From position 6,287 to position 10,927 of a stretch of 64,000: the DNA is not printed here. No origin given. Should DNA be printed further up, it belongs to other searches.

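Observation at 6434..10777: Autotransporter whose passenger is built from four Cache ligand-binding domains plus Calx-beta and Big_2 modules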

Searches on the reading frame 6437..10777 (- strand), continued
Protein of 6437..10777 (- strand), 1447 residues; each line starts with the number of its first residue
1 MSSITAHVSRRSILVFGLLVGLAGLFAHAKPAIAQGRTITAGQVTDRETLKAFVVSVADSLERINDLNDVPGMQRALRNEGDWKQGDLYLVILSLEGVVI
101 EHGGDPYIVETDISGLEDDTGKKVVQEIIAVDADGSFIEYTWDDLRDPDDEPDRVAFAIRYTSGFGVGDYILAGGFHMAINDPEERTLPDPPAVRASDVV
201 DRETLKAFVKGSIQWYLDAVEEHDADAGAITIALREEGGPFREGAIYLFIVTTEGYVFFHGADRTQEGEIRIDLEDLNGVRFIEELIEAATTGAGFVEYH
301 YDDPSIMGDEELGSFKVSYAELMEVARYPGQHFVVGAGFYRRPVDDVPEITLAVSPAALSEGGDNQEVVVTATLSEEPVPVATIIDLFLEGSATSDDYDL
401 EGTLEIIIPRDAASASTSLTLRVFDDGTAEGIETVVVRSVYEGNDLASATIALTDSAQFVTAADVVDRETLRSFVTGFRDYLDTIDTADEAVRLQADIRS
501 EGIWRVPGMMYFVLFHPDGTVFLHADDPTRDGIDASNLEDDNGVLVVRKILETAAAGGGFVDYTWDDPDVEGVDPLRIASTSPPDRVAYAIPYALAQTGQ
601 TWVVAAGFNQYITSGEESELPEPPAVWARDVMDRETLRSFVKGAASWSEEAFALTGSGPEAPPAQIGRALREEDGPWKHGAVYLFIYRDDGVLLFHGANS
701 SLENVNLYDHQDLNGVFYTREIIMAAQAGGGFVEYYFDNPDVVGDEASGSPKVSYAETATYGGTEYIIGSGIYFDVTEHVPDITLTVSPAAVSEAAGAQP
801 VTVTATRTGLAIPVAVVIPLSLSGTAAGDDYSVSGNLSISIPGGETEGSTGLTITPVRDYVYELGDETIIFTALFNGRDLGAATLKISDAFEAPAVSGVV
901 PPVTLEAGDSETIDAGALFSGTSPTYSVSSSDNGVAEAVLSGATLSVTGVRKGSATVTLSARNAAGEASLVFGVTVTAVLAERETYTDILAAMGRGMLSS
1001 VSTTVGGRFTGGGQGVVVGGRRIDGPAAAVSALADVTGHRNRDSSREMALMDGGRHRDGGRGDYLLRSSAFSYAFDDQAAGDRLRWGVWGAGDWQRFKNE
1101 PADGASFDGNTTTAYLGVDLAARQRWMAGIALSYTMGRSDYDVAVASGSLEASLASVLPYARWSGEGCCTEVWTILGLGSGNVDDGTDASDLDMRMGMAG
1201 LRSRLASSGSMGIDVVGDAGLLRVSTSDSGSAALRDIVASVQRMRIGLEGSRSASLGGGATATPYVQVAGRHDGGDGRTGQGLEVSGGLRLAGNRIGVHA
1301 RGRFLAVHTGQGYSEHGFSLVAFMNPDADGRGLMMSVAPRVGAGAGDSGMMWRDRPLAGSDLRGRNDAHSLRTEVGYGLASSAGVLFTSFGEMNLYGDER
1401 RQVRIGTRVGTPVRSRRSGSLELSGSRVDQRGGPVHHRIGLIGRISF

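Call 33: search_protein_families(library=pfam, proteins=[P0109, P0112, P0036, P0106, P0118, P0046, P0110, P0114], max_evalue=0.01)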
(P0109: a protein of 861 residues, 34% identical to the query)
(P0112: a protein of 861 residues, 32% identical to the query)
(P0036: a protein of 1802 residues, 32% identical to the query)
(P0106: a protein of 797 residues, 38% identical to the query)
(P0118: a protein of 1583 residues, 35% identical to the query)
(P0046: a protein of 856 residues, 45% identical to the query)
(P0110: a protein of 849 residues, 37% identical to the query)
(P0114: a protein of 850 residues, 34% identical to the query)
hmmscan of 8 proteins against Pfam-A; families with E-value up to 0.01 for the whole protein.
P0109 (861 aa): 2 families
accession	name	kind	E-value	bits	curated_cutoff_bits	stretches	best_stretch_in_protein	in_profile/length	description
PF03797.25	Autotransporter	-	9.2e-10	39.1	26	1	492-696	1-212/255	Autotransporter beta-domain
PF08269.17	dCache_2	-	5.9e-05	22.8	26.5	1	261-364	77-171/298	Cache domain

P0112 (861 aa): 1 family
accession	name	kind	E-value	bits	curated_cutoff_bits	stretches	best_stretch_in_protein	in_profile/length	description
PF03797.25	Autotransporter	-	4.9e-08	33.5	26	1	499-698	1-210/255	Autotransporter beta-domain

P0036 (1802 aa): 6 families
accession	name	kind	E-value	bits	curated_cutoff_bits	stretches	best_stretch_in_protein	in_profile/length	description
PF08269.17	dCache_2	-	1.9e-22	80.2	26.5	3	1209-1313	207-296/298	Cache domain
PF17200.10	sCache_2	-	6.2e-13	49.4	25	0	530-600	54-119/155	Single Cache domain 2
PF03797.25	Autotransporter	-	7.2e-11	42.8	26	1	1446-1638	1-209/255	Autotransporter beta-domain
PF19787.4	DUF6271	-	9.3e-07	28.5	25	0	785-855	172-242/434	Family of unknown function (DUF6271)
PF17728.7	BsuBI_PstI_RE_N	-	0.0071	16.6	27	0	592-620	90-118/140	BsuBI/PstI restriction endonuclease HTH domain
PF13505.12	OMP_b-brl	-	0.0083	16.7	28.7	0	1430-1566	8-142/175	Outer membrane protein beta-barrel domain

P0106 (797 aa): 3 families
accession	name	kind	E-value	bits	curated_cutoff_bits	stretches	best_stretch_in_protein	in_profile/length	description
PF17200.10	sCache_2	-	5.1e-15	56.2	25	2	222-327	46-142/155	Single Cache domain 2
PF03797.25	Autotransporter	-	1.5e-11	45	26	1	432-625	1-201/255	Autotransporter beta-domain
PF08269.17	dCache_2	-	8.9e-11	41.9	26.5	1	226-327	90-183/298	Cache domain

P0118 (1583 aa): 12 families
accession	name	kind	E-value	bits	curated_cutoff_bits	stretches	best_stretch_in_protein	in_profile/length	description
PF22352.2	K319L-like_PKD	-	1.5e-81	268.9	27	4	906-988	1-84/84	K319L-like, PKD domain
PF18911.6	PKD_4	-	1.9e-34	118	27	4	626-711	3-83/85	PKD domain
PF17963.7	Big_9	-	3.7e-29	101.9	23.6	4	718-804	3-89/89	Bacterial Ig domain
PF13753.12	SWM_repeat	-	3.5e-25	88.5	27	2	169-244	4-83/86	Putative flagellar system-associated repeat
PF05345.18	He_PIG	-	1.1e-22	80.7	24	2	840-898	34-95/96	Putative Ig domain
PF21027.3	Sde0182_C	-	1.2e-21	77.5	27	3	918-941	2-25/83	Cellulose-binding protein Sde0182, C-terminal domain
PF02010.21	REJ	-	5.5e-10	38.9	25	0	873-943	52-132/452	REJ domain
PF13205.12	Big_5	-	3.4e-08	34.6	23.6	1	433-519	12-96/105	Bacterial Ig-like domain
PF22839.2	DUF7015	-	0.00013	22.6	35.2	0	736-762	65-91/100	Domain of unknown function (DUF7015)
PF08428.16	Rib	-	0.0025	18.9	27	0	781-807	50-76/76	Rib domain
PF07495.19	Y_Y_Y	-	0.004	17.4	26.6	0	866-890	30-54/65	Y_Y_Y domain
PF07676.18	PD40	-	0.0092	16.4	20.9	0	927-942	17-32/38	WD40-like Beta Propeller Repeat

P0046 (856 aa): 3 families
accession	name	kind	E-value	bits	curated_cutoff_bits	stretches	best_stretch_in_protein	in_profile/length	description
PF17200.10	sCache_2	-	1.8e-23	83.6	25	2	82-176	54-145/155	Single Cache domain 2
PF08269.17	dCache_2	-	3.6e-23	82.6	26.5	2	239-357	90-199/298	Cache domain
PF17201.10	Cache_3-Cache_2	-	0.0055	16.5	27.7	0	86-136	209-255/299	Cache 3/Cache 2 fusion domain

P0110 (849 aa): 2 families
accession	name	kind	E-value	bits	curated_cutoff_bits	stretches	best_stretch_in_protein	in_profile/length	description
PF03797.25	Autotransporter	-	4e-08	33.7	26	1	486-685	1-207/255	Autotransporter beta-domain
PF08269.17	dCache_2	-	9.1e-05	22.2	26.5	1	270-358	90-171/298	Cache domain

P0114 (850 aa): 2 families
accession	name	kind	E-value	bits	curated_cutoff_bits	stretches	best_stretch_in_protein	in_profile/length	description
PF03797.25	Autotransporter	-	5.5e-09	36.6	26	1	486-644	1-156/255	Autotransporter beta-domain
PF08269.17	dCache_2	-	0.00032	20.4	26.5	1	270-358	90-171/298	Cache domain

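Call 47: find_encoding_contigs(protein=P0046, flank=8000, max_places=3)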
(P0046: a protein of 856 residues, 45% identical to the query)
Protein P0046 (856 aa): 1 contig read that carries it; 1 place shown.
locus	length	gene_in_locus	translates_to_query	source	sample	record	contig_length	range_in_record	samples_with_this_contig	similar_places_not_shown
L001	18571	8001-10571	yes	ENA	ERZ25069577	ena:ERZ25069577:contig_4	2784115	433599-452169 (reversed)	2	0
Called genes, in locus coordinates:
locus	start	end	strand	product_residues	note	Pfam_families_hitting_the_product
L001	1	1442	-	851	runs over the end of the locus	PF02368:Big_2, PF02369:Big_1 (faint), PF26918:Ig_Eae (weak), PF05345:He_PIG (weak)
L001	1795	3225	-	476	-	PF13173:AAA_14, PF13635:DUF4143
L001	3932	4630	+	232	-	PF13568:OMP_b-brl_2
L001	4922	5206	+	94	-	-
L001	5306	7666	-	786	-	PF01590:GAF (weak), PF13185:GAF_2, PF00989:PAS, PF13426:PAS_9 (weak), PF00512:HisKA, PF02518:HATPase_c, PF00072:Response_reg, PF00486:Trans_reg_C, +1 more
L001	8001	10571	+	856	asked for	PF08269:dCache_2, PF17200:sCache_2, PF08269:dCache_2, PF17200:sCache_2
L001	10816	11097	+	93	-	-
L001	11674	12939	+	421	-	PF00067:p450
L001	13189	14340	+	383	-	PF00196:GerE (weak)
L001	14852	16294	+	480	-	PF02368:Big_2, PF26918:Ig_Eae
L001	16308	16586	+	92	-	-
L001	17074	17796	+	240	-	-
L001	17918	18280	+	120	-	-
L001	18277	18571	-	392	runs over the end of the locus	PF13173:AAA_14, PF13635:DUF4143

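Call 48: find_encoding_contigs(protein=P0005, flank=8000, max_places=2)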
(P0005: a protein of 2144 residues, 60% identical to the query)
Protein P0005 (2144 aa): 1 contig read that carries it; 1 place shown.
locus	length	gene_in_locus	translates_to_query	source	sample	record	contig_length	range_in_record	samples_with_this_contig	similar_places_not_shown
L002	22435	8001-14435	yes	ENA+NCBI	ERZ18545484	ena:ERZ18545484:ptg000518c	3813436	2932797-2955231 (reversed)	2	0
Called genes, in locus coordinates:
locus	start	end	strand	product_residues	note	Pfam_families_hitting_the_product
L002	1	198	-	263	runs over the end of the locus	PF23441:SDR (weak), PF00106:adh_short, PF08659:KR, PF13561:adh_short_C2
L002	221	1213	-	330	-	PF01408:GFO_IDH_MocA, PF22725:GFO_IDH_MocA_C3, PF02894:GFO_IDH_MocA_C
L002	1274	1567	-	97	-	-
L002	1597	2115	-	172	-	PF04307:YdjM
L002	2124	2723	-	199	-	PF02545:Maf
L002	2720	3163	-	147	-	PF02580:Tyr_Deacylase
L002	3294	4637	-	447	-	PF01554:MatE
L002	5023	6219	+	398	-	PF05221:AdoHcyase, PF02826:2-Hacid_dh_C, PF00670:AdoHcyase_NAD, PF07991:KARI_N (weak)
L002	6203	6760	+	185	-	-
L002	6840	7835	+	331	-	PF00155:Aminotran_1_2 (weak), PF00266:Aminotran_5 (weak), PF00282:Pyridoxal_deC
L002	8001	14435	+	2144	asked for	PF08269:dCache_2, PF08269:dCache_2, PF17200:sCache_2, PF17200:sCache_2, PF08269:dCache_2, PF17200:sCache_2, PF08269:dCache_2, PF17200:sCache_2, +9 more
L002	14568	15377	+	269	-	PF05721:PhyH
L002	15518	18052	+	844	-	PF00930:DPPIV_N (faint), PF26550:Tricorn_2nd, PF26549:Tricorn_N, PF07676:PD40, PF26549:Tricorn_N, PF26550:Tricorn_2nd, PF07676:PD40 (weak)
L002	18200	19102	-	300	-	PF03576:Peptidase_S58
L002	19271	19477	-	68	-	PF00313:CSD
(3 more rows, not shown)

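Call 54: find_related_loci(query=window:6437-10777:-, collection=genome_contigs, flank=6000)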
Query window:6437-10777:- (1447 aa) in genome_contigs; peptide patterns used: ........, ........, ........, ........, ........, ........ (x = any residue, [..] = any of these).
77 stretches matched a pattern; 50 encode a relative of the query (tblastn E <= 1e-3); 48 distinct loci.
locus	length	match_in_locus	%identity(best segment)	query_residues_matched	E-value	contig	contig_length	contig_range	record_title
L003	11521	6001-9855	61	12-1447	0e+0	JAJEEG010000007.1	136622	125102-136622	MAG: Candidatus Latescibacterota bacterium isolate p16x34bins.14 k141_660706, whole genome shotgun sequence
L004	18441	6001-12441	60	1-1447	0e+0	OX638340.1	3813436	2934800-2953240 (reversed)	MAG: uncultured Gemmatimonadota bacterium isolate 6ed59a95-0d5b-4630-9937-108f2708d2fb genome assembly, chromosome: 1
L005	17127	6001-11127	58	26-1447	0e+0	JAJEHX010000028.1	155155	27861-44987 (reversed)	MAG: Candidatus Latescibacterota bacterium isolate p16x63bins.21 k141_500203, whole genome shotgun sequence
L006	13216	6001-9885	60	1-1447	0e+0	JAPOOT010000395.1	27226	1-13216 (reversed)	MAG: Gemmatimonadetes bacterium isolate APA_bin_41 c_000000162421, whole genome shotgun sequence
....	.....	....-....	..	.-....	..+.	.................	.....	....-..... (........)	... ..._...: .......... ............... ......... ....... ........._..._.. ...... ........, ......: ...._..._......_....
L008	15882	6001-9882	77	1-1447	0e+0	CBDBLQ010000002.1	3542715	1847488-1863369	MAG: bacterium isolate 7e3eab2d-bf14-4947-a8f9-fc6ddb354d52 genome assembly, contig: contig_2, whole genome shotgun sequ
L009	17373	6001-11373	51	4-1447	0e+0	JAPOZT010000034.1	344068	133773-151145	MAG: Gemmatimonadetes bacterium isolate IRC1_bin_16 NODE_18_length_344068_cov_22.5094, whole genome shotgun sequence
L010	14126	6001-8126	41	18-906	5e-93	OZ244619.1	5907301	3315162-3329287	MAG: Candidatus Latescibacterota bacterium isolate 42df25b2-3f2b-47dc-af7c-4916403e88f0 genome assembly, chromosome: 1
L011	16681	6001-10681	44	2-795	7e-74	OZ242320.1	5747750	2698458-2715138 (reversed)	MAG: Candidatus Latescibacterota bacterium isolate 06f19266-885c-4d39-bf7e-e57a8b9e9c03 genome assembly, chromosome: 1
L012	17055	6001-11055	39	7-795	6e-73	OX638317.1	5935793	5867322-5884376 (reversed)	MAG: uncultured Latescibacteria bacterium isolate cbbe8a84-e08a-4d06-a76e-2eb930d8ff24 genome assembly, chromosome: 1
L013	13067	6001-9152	43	18-795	1e-71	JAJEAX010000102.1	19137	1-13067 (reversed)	MAG: Candidatus Latescibacterota bacterium isolate jk18x7bins.9 k141_38462, whole genome shotgun sequence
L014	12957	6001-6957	36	37-778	3e-47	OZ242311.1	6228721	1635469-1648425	MAG: Candidatus Latescibacterota bacterium isolate bccf755e-c1ee-4055-8c2e-878efcd7d1d4 genome assembly, chromosome: 1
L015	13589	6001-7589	41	1-967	2e-77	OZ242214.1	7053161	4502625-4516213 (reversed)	MAG: Candidatus Latescibacterota bacterium isolate f171f34e-caa5-40bf-9919-1f3307ea572d genome assembly, chromosome: 1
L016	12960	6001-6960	35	37-778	2e-43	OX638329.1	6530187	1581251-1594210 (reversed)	MAG: uncultured Latescibacteria bacterium isolate 03e23b1f-02ed-4bf0-8d8f-a367d3d93791 genome assembly, chromosome: 1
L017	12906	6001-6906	40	39-773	3e-42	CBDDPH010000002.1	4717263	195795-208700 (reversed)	MAG: Candidatus Latescibacterota bacterium isolate fcaf43fe-a799-4ace-af36-b323ac78cc8e genome assembly, contig: contig_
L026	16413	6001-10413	28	18-1408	6e-33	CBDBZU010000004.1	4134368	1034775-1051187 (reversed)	MAG: bacterium isolate 14075d2c-179b-4e0f-9294-86ba791e4164 genome assembly, contig: contig_4, whole genome shotgun sequ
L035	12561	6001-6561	43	37-778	6e-26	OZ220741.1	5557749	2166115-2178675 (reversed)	MAG: Candidatus Latescibacterota bacterium isolate a9e09e5c-d410-47d8-823c-ef7e39eb5a37 genome assembly, chromosome: 1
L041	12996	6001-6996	30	39-789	2e-19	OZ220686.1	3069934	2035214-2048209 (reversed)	MAG: Rhodothermales bacterium isolate 312d6c01-350c-491a-87ad-f3958f88b76c genome assembly, chromosome: 1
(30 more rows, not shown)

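Call 56: find_encoding_contigs(protein=P0001, flank=1000, max_places=4)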
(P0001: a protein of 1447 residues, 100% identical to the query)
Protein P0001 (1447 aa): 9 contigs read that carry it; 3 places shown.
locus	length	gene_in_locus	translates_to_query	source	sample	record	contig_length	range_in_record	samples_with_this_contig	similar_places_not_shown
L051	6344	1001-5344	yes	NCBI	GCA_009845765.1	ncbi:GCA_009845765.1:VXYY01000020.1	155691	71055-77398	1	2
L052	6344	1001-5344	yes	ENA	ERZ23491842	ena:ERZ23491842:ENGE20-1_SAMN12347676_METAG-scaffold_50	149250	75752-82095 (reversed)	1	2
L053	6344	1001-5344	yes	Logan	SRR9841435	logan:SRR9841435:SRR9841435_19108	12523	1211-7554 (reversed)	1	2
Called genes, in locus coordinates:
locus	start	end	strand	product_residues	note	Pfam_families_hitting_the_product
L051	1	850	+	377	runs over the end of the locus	PF05721:PhyH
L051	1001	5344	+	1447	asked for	PF08269:dCache_2 (weak), PF17200:sCache_2, PF08269:dCache_2, PF17200:sCache_2, PF08269:dCache_2, PF17200:sCache_2, PF03797:Autotransporter (weak)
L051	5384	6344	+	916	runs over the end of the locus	-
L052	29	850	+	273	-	PF05721:PhyH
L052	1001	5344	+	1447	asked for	PF08269:dCache_2 (weak), PF17200:sCache_2, PF08269:dCache_2, PF17200:sCache_2, PF08269:dCache_2, PF17200:sCache_2, PF03797:Autotransporter (weak)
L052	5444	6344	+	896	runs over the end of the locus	-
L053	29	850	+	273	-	PF05721:PhyH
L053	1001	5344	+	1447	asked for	PF08269:dCache_2 (weak), PF17200:sCache_2, PF08269:dCache_2, PF17200:sCache_2, PF08269:dCache_2, PF17200:sCache_2, PF03797:Autotransporter (weak)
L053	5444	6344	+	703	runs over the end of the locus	?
